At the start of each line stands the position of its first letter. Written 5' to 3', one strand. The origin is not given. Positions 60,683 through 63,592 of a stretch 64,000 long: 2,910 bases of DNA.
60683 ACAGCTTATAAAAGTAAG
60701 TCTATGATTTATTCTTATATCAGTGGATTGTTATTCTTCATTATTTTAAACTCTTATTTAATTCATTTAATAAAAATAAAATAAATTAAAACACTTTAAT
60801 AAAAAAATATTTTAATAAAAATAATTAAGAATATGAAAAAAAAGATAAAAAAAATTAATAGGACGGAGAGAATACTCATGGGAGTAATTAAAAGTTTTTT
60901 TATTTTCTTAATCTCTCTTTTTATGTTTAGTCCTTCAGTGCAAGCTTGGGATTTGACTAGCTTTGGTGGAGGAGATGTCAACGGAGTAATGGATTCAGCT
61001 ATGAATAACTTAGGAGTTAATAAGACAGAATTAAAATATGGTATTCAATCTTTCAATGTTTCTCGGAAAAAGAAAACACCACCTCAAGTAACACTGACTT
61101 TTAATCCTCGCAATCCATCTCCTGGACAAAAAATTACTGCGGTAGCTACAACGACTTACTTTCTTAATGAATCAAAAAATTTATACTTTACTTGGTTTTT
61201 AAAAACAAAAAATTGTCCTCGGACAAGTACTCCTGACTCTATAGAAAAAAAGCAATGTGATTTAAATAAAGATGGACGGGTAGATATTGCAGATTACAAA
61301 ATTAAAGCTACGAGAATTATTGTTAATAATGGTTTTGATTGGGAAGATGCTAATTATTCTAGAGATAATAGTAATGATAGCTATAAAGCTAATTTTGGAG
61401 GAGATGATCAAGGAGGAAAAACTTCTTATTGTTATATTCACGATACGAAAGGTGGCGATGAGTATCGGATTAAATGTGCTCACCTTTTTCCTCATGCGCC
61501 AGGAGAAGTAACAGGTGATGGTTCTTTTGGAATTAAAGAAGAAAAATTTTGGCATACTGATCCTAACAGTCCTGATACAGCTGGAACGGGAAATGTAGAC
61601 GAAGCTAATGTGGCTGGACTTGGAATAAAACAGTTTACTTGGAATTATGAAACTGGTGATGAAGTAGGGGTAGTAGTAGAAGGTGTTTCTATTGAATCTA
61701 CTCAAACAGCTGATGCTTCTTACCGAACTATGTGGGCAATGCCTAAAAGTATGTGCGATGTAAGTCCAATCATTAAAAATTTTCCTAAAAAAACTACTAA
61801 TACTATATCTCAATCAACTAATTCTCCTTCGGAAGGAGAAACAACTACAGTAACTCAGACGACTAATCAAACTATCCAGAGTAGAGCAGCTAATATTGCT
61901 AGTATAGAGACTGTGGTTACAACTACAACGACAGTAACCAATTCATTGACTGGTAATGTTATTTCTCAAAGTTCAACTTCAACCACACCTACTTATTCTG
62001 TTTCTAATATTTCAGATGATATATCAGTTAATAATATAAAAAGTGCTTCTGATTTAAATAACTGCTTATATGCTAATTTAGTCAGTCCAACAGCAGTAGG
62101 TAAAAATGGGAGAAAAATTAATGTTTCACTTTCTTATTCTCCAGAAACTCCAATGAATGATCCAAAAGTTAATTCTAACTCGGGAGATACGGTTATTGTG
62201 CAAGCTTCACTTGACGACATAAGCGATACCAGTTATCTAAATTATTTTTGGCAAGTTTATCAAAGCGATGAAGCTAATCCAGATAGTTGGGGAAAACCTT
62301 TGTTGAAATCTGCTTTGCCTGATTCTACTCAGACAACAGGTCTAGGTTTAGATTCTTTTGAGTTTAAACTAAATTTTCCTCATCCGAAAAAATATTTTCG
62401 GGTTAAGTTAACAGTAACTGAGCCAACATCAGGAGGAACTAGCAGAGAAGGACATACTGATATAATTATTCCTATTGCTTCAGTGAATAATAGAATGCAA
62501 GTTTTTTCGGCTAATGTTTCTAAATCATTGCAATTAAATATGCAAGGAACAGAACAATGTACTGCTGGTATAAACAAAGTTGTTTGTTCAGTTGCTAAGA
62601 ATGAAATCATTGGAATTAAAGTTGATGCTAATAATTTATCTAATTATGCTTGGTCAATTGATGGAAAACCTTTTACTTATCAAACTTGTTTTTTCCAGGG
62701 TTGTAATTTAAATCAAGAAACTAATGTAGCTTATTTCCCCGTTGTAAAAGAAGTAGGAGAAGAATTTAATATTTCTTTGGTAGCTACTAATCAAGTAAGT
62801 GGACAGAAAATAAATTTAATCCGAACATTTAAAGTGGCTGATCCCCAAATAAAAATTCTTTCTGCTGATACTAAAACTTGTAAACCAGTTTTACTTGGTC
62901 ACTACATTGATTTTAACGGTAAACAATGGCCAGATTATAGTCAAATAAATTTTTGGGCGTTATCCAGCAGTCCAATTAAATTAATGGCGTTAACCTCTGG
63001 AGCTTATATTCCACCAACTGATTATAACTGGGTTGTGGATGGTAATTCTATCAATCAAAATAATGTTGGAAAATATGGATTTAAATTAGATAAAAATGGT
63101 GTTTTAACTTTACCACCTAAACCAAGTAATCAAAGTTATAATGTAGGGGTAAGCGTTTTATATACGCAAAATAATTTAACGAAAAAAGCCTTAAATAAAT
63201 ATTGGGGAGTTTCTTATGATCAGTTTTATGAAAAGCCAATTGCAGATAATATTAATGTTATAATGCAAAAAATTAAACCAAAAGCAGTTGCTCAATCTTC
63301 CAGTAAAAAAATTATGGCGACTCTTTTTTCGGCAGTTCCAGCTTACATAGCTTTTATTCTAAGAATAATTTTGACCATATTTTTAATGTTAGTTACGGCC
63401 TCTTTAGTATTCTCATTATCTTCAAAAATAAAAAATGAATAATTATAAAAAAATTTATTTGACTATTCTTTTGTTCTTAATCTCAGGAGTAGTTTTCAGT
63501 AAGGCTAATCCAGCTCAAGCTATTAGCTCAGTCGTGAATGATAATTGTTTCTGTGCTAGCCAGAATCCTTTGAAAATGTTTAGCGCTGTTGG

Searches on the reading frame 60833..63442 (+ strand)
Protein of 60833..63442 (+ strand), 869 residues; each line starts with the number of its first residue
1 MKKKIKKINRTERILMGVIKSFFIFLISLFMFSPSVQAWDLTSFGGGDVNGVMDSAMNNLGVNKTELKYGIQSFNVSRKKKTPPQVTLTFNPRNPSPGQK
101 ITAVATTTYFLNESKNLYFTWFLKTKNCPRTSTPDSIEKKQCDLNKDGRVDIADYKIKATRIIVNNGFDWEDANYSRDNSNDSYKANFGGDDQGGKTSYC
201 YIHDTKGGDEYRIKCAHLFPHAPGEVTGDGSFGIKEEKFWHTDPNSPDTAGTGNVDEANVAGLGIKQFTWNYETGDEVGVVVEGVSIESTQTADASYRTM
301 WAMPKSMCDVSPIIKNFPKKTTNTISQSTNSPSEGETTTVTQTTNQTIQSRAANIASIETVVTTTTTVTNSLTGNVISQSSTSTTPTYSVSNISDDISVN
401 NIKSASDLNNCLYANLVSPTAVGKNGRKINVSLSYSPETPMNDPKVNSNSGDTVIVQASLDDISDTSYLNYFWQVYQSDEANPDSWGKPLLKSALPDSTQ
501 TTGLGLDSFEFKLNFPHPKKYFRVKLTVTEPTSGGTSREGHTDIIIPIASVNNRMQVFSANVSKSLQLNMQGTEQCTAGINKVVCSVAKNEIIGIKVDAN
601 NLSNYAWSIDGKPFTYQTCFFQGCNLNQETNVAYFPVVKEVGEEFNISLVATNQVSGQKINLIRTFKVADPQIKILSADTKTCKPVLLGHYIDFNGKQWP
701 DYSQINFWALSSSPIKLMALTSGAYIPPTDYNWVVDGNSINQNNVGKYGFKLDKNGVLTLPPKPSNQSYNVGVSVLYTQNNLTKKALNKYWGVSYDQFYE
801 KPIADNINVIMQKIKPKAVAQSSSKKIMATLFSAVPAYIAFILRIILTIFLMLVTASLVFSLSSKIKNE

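Call 12: search_protein_families(library=pfam, proteins=[window:60833-63442:+], max_evalue=0.00001)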
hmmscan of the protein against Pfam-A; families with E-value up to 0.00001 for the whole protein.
window:60833-63442:+ (869 aa): 0 families

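Call 40: find_encoding_contigs(protein=window:60833-63442:+, flank=10000, max_places=4)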
Protein window:60833-63442:+ (869 aa): no gene with exactly this product is on record in the collection.
